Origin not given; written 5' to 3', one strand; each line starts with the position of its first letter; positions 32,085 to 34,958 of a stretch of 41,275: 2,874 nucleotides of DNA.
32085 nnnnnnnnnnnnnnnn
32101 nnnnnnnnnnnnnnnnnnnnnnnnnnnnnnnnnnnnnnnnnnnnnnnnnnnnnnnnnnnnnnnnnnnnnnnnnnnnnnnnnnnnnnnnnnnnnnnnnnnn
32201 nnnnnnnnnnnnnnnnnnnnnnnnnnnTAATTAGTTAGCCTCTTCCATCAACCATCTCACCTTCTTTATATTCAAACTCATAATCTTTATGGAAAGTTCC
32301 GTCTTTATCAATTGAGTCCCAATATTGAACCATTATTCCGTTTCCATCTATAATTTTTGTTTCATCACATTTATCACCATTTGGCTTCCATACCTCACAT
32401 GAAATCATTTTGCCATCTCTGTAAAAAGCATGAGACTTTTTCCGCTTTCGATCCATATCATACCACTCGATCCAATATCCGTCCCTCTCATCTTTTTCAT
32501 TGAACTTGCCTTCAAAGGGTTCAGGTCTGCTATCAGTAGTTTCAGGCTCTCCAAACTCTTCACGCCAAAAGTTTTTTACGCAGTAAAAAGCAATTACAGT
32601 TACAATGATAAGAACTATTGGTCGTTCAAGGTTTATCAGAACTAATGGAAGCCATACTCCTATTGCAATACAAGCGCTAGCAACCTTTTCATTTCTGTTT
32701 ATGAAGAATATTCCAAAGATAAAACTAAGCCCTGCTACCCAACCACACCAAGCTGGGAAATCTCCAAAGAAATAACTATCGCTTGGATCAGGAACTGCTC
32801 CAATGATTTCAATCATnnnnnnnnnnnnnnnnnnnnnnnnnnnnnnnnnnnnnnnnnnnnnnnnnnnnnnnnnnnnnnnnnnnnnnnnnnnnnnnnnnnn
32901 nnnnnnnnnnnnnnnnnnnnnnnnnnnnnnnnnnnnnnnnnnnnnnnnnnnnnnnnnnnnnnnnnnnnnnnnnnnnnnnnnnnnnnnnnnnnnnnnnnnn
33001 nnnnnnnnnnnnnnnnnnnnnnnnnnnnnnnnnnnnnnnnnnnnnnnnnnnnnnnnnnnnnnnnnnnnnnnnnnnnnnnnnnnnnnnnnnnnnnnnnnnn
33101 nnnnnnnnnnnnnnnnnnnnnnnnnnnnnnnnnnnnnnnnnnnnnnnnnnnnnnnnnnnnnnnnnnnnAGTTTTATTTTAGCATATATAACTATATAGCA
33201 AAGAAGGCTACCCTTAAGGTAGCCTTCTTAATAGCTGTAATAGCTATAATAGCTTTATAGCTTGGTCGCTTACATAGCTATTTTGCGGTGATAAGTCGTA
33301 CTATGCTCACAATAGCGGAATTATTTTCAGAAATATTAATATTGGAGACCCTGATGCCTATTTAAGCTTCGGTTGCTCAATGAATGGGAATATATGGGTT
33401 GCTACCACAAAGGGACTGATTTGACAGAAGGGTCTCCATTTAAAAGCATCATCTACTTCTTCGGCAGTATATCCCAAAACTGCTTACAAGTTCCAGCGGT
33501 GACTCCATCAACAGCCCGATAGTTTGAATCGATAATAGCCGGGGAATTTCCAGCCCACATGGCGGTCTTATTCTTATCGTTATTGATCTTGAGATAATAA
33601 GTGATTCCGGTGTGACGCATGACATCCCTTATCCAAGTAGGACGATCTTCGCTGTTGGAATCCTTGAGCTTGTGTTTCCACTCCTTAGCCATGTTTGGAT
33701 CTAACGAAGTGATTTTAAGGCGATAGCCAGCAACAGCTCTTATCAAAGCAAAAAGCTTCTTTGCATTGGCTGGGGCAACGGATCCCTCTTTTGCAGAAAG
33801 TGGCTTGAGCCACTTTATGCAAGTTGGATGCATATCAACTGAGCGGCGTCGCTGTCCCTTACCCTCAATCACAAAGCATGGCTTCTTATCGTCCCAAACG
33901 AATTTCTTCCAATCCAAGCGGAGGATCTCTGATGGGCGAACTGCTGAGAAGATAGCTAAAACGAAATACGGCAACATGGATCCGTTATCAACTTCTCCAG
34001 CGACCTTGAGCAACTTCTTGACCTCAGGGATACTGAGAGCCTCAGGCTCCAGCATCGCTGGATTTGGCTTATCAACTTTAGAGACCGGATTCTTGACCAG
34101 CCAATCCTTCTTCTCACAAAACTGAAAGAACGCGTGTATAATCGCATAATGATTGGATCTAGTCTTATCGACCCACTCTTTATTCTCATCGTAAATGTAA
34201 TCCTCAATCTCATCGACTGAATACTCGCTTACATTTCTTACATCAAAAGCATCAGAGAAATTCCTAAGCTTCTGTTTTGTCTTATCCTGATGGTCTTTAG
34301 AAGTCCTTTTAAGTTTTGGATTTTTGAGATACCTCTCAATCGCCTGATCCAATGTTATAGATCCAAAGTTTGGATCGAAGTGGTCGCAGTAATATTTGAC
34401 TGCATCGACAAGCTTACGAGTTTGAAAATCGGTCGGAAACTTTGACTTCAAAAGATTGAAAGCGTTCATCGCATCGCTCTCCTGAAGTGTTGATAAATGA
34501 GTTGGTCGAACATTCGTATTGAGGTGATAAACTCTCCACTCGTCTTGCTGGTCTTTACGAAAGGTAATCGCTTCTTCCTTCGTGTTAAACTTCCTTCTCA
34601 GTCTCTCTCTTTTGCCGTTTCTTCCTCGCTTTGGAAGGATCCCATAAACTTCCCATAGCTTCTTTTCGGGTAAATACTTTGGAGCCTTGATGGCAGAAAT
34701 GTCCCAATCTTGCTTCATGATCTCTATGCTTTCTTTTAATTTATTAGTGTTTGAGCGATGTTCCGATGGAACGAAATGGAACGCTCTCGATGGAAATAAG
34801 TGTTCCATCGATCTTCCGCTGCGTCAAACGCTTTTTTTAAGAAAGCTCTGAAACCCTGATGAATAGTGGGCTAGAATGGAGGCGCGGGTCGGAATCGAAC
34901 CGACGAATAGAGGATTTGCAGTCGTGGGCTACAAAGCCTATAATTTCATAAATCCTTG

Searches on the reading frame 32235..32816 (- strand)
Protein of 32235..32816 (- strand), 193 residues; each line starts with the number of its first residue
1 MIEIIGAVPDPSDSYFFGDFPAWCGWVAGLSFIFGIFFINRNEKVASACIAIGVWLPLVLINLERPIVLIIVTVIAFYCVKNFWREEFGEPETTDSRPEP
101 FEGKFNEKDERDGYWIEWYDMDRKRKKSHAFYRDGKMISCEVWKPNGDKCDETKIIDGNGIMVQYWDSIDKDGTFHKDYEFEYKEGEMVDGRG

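Call 38: search_protein_families(library=phrogs, proteins=[window:32235-32816:-], max_evalue=1)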
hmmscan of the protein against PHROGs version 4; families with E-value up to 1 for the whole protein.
window:32235-32816:- (193 aa): 1 family
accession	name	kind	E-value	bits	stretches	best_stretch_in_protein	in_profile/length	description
phrog_11898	-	unknown function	0.019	16.2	0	70-87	20-37/61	-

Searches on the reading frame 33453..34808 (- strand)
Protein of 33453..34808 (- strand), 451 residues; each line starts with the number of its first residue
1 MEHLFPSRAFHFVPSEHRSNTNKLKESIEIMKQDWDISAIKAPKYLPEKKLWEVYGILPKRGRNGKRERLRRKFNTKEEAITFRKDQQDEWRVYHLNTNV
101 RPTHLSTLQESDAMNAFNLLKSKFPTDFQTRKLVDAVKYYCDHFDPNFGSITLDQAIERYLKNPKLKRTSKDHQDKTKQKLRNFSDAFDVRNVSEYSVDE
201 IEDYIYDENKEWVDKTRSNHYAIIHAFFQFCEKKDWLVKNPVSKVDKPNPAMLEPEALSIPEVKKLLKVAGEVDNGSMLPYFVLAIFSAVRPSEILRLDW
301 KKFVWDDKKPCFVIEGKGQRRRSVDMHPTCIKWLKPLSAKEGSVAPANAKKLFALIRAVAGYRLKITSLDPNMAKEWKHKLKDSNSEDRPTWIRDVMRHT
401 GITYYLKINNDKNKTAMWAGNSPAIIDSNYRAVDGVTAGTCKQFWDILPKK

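Call 8: search_protein_families(library=phrogs, proteins=[window:33453-34808:-], max_evalue=0.001)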
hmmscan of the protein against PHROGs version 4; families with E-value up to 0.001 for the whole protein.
window:33453-34808:- (451 aa): 2 families
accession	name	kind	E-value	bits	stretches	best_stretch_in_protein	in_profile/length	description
phrog_1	-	integration and excision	4e-29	103.3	1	46-407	117-408/611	integrase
phrog_216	-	integration and excision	1.9e-11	44.6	1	209-336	5-137/301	integrase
